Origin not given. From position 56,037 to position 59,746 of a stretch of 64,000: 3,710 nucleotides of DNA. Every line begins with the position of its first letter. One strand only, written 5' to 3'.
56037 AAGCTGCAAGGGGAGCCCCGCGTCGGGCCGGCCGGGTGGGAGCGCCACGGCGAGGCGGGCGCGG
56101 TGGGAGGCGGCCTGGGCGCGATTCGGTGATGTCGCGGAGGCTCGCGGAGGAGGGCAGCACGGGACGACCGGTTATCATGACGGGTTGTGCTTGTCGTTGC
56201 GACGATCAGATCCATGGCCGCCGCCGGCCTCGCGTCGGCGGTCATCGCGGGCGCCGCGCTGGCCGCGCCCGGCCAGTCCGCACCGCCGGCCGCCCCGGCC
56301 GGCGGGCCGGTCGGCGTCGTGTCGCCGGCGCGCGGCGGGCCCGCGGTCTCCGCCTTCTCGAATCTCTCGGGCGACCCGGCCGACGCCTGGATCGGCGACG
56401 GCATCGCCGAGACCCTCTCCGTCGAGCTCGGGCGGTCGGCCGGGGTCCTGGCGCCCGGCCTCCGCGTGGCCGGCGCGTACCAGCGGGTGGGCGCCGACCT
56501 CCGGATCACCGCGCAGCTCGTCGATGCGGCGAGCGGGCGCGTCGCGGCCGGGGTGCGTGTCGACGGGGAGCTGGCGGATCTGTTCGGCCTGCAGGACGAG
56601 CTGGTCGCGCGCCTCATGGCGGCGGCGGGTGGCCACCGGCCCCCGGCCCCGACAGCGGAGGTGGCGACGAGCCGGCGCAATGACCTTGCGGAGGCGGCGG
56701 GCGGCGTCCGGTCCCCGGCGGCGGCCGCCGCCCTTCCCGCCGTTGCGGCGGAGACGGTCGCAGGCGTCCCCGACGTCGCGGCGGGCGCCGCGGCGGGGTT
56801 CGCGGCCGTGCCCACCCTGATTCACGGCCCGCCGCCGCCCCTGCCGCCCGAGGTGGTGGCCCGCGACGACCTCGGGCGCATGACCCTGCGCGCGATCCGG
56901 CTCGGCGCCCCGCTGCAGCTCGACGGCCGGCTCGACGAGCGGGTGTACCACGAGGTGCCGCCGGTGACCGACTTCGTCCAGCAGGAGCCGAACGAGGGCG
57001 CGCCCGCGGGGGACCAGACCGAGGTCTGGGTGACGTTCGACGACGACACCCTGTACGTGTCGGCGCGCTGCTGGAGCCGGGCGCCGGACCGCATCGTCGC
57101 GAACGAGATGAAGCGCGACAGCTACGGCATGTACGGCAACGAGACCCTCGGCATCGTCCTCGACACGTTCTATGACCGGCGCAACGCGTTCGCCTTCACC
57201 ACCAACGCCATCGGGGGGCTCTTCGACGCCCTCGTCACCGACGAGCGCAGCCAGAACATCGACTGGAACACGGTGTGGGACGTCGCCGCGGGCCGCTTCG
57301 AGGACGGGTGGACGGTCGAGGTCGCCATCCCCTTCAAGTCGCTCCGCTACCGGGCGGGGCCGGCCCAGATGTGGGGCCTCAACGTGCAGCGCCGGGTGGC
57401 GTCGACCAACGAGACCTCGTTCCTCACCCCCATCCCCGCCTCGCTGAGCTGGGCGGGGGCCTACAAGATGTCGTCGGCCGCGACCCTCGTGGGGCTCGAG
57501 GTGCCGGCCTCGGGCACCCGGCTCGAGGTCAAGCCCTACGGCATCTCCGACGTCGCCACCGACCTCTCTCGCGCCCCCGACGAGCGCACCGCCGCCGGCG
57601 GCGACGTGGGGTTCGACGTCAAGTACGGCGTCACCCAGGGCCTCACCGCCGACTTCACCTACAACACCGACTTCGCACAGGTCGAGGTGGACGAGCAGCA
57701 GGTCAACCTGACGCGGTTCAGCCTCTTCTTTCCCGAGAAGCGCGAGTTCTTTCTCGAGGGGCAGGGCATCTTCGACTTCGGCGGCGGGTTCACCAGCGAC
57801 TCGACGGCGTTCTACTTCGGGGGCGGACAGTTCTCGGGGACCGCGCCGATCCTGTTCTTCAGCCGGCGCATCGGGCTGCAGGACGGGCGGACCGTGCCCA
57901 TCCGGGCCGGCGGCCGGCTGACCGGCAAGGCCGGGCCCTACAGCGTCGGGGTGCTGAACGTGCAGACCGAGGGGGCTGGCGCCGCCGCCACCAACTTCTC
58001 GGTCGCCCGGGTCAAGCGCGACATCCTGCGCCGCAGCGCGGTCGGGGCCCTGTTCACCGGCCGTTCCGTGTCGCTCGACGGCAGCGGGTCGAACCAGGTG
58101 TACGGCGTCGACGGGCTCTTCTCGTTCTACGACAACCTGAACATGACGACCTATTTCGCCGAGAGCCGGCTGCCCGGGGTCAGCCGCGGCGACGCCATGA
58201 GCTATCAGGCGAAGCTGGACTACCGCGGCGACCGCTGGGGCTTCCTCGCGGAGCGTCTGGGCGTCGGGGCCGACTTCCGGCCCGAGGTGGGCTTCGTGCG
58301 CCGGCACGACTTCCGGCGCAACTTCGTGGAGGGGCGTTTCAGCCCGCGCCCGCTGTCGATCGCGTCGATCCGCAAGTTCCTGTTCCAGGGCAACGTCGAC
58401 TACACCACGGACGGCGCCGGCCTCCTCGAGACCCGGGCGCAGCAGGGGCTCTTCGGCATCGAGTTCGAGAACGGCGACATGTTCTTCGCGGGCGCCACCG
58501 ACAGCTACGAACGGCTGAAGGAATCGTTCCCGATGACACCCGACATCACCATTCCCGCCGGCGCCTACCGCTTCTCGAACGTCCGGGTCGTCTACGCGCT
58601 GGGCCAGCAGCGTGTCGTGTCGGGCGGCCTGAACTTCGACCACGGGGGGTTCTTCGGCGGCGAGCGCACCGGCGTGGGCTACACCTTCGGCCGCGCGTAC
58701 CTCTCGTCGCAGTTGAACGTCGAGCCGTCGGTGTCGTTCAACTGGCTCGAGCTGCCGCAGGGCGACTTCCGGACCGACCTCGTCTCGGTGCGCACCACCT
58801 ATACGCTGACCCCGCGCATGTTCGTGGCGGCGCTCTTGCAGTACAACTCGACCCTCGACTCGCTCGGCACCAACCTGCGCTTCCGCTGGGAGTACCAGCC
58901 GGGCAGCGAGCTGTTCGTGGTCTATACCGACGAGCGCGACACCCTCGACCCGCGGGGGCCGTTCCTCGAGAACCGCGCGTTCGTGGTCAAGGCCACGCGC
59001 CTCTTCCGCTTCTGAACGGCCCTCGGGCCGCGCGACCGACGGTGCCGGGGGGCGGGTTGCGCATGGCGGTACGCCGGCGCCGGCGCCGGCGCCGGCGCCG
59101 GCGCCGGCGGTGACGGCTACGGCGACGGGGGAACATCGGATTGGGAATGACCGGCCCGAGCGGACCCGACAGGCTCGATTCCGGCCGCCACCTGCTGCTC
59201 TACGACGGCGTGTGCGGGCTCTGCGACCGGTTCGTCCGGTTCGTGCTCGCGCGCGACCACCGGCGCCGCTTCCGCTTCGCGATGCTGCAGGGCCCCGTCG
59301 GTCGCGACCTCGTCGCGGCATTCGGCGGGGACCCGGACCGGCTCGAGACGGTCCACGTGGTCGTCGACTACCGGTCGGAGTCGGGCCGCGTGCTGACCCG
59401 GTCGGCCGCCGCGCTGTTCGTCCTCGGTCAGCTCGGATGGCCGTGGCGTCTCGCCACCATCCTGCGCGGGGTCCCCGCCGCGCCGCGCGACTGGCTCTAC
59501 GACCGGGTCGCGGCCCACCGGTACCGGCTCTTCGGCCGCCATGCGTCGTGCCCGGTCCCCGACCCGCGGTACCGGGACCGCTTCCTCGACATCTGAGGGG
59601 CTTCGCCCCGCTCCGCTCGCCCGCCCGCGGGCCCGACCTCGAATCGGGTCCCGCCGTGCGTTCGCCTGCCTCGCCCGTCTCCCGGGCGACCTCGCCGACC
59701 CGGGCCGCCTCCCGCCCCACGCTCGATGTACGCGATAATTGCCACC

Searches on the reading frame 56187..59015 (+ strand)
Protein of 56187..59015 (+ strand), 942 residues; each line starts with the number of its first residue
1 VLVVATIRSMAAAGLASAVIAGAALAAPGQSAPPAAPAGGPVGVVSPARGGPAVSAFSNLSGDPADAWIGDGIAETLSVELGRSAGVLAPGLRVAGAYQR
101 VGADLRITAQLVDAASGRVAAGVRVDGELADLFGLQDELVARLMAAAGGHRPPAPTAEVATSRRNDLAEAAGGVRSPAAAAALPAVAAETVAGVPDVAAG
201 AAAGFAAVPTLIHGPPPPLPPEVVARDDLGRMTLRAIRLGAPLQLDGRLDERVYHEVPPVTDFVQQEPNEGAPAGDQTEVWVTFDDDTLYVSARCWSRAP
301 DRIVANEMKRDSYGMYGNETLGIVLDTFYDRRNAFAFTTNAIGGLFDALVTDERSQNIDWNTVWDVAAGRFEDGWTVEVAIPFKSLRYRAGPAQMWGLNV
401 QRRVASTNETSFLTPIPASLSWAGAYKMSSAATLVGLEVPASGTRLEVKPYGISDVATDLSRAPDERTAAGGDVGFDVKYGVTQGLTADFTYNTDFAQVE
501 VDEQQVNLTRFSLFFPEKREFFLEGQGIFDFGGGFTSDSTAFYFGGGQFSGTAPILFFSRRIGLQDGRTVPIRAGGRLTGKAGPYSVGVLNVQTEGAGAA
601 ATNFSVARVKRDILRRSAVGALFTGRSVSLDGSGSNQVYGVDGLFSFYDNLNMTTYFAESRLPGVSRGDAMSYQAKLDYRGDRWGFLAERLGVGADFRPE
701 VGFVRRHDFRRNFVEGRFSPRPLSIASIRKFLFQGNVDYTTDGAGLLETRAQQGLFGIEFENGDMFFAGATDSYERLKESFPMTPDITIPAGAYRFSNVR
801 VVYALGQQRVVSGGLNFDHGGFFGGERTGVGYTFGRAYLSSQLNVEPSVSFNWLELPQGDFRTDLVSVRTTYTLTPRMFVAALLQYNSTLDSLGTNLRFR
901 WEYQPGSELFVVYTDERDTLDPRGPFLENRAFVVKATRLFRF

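Call 10: search_protein_families(library=pfam, proteins=[window:56187-59015:+], max_evalue=0.01)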
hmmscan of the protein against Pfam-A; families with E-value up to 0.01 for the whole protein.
window:56187-59015:+ (942 aa): 2 families
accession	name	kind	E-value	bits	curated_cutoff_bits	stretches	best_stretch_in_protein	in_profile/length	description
PF19313.5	DUF5916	-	1.1e-19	71.1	22.6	1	444-535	3-89/572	Domain of unknown function (DUF5916)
PF06452.16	CBM9_1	-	4.9e-05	23.7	23.4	1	245-401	1-147/185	Carbohydrate family 9 binding domain-like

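Call 11: search_protein_families(library=ncbifam, proteins=[window:56187-59015:+], max_evalue=0.01)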
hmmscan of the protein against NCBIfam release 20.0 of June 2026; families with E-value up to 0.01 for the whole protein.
window:56187-59015:+ (942 aa): 0 families

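Call 16: find_encoding_contigs(protein=window:56187-59015:+, flank=3000, max_places=6)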
Protein window:56187-59015:+ (942 aa): no gene with exactly this product is on record in the collection.

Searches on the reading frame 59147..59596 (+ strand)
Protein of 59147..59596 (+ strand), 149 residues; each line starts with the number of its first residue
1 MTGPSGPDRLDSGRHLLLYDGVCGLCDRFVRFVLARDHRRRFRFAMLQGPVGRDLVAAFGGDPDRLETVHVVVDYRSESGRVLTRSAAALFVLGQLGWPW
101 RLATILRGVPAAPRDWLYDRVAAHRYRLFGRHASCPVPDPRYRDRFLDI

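Call 47: search_protein_families(library=pfam, proteins=[window:59147-59596:+], max_evalue=0.001)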
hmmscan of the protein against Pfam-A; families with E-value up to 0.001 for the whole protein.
window:59147-59596:+ (149 aa): 1 family
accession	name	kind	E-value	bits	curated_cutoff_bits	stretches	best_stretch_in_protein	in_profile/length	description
PF04134.17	DCC1-like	-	3.4e-25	89.9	27.8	1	17-131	1-113/113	DCC1-like thiol-disulfide oxidoreductase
